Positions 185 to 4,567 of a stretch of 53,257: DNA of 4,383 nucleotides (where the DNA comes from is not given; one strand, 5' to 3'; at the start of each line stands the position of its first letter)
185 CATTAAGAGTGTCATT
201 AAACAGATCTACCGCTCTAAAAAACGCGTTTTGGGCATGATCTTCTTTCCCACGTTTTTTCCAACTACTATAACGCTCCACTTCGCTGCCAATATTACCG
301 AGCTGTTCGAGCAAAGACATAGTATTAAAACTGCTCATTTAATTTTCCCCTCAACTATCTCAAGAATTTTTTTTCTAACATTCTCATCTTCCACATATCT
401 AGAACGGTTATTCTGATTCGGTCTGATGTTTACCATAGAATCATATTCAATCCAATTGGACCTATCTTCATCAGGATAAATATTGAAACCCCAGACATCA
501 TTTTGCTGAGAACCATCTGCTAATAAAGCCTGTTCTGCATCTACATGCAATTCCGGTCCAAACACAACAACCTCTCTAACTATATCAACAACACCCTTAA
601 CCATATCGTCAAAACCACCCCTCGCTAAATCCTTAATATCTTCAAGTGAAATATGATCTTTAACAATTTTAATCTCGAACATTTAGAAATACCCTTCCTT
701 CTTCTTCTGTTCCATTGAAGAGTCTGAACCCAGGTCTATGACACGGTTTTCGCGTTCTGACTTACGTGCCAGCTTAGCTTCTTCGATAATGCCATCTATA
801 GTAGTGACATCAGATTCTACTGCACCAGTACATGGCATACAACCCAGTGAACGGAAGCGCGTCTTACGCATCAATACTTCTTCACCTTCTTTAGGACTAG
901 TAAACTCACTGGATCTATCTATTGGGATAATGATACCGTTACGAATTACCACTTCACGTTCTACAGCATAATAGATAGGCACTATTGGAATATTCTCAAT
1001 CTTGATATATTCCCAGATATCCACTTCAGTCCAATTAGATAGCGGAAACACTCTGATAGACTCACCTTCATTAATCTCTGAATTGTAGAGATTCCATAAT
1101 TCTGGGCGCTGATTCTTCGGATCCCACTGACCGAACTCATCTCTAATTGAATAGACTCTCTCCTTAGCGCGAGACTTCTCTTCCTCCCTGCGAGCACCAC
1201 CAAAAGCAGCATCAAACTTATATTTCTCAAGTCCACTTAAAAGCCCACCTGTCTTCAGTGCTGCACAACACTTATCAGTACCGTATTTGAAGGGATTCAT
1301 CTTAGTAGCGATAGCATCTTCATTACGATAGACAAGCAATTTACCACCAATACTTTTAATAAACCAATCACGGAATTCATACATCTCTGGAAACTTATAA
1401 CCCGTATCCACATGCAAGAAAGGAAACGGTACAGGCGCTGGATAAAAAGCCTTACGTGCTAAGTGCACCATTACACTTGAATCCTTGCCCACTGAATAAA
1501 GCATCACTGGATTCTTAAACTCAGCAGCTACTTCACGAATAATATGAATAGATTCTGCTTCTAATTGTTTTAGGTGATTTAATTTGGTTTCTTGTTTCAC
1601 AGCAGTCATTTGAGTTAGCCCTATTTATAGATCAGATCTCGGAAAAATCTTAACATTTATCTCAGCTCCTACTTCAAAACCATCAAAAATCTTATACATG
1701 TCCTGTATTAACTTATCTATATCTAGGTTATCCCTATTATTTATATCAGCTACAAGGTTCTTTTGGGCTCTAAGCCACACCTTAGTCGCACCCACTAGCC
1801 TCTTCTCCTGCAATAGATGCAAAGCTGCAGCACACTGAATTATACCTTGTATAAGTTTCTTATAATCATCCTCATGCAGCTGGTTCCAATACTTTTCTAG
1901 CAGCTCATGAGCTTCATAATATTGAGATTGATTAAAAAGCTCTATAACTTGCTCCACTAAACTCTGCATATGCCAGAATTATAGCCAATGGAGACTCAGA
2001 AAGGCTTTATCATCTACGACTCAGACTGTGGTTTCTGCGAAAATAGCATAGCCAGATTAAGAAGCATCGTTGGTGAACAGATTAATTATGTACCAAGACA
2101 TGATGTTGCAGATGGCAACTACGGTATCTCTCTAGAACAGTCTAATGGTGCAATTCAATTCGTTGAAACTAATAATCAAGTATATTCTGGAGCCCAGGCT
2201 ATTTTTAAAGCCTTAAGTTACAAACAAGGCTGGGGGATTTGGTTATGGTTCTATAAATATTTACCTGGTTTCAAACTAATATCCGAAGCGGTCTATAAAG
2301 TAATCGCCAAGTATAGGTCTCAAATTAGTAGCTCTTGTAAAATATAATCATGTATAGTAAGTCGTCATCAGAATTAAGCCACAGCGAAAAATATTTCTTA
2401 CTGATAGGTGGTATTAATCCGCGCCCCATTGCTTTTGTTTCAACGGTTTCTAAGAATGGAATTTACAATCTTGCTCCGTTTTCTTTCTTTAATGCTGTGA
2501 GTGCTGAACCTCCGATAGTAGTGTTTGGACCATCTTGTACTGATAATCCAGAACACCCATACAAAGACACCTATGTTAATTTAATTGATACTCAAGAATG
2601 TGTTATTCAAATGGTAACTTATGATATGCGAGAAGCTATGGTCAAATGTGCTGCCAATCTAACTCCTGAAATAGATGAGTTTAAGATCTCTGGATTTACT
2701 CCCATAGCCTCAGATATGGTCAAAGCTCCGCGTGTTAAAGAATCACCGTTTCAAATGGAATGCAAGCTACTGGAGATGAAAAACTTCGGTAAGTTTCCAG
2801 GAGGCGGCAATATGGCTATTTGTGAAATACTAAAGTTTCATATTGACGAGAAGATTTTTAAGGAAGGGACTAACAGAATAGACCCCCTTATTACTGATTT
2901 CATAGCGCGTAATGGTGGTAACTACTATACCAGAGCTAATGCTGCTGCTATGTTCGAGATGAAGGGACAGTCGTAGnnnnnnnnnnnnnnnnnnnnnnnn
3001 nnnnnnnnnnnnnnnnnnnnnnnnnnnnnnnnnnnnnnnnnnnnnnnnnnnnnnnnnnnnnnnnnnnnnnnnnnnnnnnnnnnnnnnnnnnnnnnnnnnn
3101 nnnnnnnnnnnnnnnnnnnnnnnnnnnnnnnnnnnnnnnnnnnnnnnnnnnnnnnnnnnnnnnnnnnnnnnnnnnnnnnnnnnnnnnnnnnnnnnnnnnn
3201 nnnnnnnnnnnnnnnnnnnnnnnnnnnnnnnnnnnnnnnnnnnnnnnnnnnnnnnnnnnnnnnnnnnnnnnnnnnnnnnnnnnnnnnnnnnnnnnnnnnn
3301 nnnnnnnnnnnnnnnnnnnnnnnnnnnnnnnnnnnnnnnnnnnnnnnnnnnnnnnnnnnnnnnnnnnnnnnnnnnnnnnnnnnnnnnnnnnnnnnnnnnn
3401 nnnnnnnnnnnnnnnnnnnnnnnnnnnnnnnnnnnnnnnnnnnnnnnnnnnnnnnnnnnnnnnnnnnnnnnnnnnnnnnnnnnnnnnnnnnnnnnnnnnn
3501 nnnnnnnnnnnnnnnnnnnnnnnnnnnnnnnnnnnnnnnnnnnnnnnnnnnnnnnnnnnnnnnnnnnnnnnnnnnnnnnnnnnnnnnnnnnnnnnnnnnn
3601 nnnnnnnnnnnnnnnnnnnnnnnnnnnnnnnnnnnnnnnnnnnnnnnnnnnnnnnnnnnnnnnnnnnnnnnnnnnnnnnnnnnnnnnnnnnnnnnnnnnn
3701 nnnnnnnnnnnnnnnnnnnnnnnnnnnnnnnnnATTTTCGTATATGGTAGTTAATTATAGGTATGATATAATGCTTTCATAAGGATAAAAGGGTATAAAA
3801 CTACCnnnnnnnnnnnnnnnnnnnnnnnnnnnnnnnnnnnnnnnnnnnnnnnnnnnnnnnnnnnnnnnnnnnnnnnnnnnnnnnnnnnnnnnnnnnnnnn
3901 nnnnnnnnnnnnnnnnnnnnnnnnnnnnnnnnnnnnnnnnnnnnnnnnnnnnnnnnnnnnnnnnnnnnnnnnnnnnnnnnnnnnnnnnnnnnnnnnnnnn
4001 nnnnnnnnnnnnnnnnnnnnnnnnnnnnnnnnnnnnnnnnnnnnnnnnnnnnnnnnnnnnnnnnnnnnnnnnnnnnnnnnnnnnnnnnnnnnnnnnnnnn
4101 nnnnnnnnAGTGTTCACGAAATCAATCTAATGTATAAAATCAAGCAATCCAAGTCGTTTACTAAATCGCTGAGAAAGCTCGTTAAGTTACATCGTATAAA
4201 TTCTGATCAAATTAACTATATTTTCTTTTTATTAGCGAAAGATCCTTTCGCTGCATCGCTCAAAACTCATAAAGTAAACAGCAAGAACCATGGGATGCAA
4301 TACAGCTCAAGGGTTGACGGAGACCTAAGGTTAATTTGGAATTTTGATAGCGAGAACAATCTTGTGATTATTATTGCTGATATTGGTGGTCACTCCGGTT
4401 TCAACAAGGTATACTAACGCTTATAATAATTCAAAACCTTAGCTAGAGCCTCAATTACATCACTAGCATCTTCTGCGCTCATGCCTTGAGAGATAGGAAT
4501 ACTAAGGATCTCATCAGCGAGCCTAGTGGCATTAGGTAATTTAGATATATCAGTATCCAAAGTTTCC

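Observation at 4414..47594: Arn-like lipid-carrier sugar pathway combined with five GT-C-like membrane proteins and no recognisable Wzx/Wzy/ABC/initiating transferase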

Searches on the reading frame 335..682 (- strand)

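Call 77: search_protein_families(library=pfam, proteins=[window:335-682:-], max_evalue=0.01)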
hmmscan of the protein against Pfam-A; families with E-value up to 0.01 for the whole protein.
window:335-682:- (115 aa): 1 family
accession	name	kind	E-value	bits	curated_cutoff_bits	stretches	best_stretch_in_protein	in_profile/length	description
PF18924.5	DUF5674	-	6e-32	110.3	27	1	6-111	2-107/109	Protein of unknown function (DUF5674)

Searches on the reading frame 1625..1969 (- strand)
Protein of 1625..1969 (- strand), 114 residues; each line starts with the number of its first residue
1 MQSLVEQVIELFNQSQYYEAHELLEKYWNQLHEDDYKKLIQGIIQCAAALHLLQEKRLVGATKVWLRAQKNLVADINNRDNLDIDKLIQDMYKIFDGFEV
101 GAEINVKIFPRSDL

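Call 6: search_protein_families(library=pfam, proteins=[window:1625-1969:-], max_evalue=0.01)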
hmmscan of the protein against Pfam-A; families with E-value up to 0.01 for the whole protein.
window:1625-1969:- (114 aa): 2 families
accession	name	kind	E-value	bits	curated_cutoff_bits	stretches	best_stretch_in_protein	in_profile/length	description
PF03745.19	DUF309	-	4.5e-19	68.3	27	1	6-63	2-58/59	Domain of unknown function (DUF309)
PF22205.1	Csm6_6H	-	0.0014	19.2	27.6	1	6-45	7-46/93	Csm6 6H domain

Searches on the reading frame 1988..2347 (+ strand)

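Call 6: search_protein_families(library=pfam, proteins=[window:1988-2347:+], max_evalue=0.01)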
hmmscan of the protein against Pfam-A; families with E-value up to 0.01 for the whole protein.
window:1988-2347:+ (119 aa): 1 family
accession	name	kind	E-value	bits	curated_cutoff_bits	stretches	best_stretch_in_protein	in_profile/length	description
PF04134.17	DCC1-like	-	2.2e-16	61.5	27.8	1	8-114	1-111/113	DCC1-like thiol-disulfide oxidoreductase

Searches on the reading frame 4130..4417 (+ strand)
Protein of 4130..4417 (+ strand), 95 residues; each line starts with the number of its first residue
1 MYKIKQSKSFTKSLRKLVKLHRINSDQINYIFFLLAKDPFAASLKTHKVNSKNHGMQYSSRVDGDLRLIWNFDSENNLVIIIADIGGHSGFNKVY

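Call 77: search_protein_families(library=pfam, proteins=[window:4130-4417:+], max_evalue=0.01)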
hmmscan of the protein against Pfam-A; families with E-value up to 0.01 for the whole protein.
window:4130-4417:+ (95 aa): 1 family
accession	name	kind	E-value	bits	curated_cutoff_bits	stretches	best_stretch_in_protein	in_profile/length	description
PF15738.11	YafQ_toxin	-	6.1e-07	30.1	30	1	2-90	1-85/88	Bacterial toxin of type II toxin-antitoxin system, YafQ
